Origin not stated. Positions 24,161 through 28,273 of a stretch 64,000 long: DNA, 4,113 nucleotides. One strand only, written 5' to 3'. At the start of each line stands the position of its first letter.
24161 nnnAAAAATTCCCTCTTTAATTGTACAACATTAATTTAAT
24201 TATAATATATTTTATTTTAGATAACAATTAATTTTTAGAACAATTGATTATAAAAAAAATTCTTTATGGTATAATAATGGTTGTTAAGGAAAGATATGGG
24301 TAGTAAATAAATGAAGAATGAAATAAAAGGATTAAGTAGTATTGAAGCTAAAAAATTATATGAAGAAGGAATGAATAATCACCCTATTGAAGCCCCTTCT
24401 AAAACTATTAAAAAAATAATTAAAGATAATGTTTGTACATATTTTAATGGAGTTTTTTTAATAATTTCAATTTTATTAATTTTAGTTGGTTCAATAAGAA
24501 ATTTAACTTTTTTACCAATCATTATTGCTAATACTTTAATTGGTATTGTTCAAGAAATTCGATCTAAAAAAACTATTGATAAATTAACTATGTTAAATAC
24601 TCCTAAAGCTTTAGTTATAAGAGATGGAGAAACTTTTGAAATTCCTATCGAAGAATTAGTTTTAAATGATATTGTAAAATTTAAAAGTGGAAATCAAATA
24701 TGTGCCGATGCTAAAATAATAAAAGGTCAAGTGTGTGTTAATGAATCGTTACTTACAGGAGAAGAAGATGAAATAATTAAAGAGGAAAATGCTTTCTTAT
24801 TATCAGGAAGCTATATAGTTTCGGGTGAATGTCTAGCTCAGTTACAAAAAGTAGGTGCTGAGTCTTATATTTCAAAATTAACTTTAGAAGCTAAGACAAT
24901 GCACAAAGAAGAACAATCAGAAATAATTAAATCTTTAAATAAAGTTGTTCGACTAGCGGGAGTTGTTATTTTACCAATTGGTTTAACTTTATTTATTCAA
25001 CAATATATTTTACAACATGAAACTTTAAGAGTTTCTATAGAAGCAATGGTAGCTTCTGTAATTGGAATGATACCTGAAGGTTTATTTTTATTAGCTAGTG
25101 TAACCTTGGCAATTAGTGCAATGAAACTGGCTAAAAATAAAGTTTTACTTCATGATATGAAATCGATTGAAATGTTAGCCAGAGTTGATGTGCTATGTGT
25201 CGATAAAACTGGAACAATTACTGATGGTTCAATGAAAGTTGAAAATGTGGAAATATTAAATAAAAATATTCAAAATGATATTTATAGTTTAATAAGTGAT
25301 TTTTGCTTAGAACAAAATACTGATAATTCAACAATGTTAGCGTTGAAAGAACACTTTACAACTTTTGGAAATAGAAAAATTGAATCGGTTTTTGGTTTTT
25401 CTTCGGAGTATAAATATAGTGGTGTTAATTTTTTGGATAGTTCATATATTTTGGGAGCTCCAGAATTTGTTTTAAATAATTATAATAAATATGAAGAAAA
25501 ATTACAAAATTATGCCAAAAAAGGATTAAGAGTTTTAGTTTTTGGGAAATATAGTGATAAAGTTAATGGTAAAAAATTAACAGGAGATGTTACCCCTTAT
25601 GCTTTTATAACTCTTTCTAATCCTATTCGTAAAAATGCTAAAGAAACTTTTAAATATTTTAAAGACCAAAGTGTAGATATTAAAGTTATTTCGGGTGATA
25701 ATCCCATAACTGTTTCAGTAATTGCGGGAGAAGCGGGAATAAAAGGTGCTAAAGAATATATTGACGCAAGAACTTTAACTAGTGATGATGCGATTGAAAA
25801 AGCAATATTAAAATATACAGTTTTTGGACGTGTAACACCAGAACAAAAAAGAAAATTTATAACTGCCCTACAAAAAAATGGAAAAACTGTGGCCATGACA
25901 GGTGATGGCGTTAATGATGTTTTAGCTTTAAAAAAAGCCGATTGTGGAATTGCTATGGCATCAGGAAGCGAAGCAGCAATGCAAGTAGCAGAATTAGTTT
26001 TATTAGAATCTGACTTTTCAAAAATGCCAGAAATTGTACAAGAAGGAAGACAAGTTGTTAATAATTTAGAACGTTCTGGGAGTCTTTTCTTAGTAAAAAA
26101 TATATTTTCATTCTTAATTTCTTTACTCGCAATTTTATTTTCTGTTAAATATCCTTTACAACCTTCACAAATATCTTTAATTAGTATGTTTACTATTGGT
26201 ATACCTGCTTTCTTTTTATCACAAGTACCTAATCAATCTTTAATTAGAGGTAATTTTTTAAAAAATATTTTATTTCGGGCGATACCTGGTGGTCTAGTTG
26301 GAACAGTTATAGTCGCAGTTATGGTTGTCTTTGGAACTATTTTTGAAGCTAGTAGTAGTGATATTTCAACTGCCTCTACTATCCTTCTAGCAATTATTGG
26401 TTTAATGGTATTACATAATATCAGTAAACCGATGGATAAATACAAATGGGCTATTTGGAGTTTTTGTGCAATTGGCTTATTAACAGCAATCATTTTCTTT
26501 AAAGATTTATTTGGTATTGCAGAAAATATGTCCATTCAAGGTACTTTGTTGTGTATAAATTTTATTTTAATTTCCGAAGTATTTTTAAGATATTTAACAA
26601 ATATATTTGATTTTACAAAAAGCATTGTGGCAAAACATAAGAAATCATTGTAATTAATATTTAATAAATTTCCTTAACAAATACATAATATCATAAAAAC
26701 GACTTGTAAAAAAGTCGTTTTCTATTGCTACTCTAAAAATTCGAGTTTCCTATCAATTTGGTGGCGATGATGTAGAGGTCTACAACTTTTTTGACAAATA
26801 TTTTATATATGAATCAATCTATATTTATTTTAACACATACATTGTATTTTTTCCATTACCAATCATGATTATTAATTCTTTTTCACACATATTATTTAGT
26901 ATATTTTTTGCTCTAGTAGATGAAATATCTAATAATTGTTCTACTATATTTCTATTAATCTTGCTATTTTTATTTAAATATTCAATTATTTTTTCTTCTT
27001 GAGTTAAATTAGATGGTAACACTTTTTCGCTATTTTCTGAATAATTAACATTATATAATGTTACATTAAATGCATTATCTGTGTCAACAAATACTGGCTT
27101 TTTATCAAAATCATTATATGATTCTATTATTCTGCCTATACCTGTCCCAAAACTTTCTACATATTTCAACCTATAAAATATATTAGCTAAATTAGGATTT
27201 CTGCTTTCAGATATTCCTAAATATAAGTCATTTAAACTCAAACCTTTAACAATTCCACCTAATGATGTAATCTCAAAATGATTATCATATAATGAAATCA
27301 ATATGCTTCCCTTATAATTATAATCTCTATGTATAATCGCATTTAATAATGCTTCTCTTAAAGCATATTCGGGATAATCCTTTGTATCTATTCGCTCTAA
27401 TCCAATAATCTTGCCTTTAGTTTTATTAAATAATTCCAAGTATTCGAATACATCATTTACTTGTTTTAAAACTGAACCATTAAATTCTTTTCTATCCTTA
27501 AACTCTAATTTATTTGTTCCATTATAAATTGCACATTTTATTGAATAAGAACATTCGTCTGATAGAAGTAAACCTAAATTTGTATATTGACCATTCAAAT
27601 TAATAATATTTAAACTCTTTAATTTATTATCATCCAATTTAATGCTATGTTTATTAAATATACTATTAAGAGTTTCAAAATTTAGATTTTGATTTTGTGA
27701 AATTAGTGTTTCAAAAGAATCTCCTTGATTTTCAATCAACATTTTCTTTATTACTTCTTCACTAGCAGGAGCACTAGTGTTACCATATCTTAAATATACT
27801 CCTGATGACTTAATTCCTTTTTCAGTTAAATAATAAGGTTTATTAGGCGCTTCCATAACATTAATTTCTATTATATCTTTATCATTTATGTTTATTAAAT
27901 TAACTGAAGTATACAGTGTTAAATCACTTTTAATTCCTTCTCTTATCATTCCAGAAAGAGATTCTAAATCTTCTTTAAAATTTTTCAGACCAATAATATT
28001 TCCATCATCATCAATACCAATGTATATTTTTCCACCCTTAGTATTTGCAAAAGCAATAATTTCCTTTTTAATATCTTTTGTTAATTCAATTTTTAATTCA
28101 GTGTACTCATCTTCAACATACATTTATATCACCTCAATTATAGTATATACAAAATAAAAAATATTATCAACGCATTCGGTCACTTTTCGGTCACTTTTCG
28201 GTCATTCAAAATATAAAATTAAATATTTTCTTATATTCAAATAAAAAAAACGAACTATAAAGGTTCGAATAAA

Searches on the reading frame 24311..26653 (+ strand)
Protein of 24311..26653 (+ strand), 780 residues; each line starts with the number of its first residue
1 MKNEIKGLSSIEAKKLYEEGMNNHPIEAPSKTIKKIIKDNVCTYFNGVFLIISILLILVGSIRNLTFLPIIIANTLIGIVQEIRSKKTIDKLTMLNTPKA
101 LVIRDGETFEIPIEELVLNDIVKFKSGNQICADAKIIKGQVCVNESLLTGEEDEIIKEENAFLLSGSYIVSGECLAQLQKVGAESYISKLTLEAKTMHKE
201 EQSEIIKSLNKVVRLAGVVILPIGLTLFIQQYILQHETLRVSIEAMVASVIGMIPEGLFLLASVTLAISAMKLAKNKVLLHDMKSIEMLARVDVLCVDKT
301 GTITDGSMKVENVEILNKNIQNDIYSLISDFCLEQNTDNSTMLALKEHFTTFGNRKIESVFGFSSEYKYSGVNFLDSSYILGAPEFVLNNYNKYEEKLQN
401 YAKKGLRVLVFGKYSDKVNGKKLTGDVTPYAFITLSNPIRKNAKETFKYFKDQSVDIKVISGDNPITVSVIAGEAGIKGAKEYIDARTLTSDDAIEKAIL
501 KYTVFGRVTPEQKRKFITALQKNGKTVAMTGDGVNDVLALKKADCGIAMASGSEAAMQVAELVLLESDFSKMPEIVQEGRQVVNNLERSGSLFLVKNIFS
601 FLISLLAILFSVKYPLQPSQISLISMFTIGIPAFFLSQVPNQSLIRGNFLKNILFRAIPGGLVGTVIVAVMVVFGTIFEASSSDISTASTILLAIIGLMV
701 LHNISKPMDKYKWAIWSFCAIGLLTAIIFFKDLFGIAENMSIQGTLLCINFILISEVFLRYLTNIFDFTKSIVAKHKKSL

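Call 45: search_protein_families(library=pfam, proteins=[window:24311-26653:+], max_evalue=0.001)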
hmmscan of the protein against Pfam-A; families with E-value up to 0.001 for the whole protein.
window:24311-26653:+ (780 aa): 3 families
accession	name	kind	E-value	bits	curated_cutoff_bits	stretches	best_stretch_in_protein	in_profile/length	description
PF00122.25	E1-E2_ATPase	-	5.7e-38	130.7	28.1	1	96-276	3-181/181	E1-E2 ATPase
PF00702.32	Hydrolase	-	2.7e-19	70.7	26.4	1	292-544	1-191/191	haloacid dehalogenase-like hydrolase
PF08282.18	Hydrolase_3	-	0.00037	20.7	20.9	1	517-564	196-243/255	haloacid dehalogenase-like hydrolase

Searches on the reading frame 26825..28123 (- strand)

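Call 45: search_protein_families(library=pfam, proteins=[window:26825-28123:-], max_evalue=0.001)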
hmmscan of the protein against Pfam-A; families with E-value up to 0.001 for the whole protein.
window:26825-28123:- (432 aa): 2 families
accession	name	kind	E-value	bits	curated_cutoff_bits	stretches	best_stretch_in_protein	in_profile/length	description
PF04326.19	SLFN_AlbA_2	-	9.8e-22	78.1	25.3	1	4-120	1-117/118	Schlafen, AlbA_2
PF13749.12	HATPase_c_4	-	7.1e-17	61.6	26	1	273-356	3-89/89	Putative ATP-dependent DNA helicase recG C-terminal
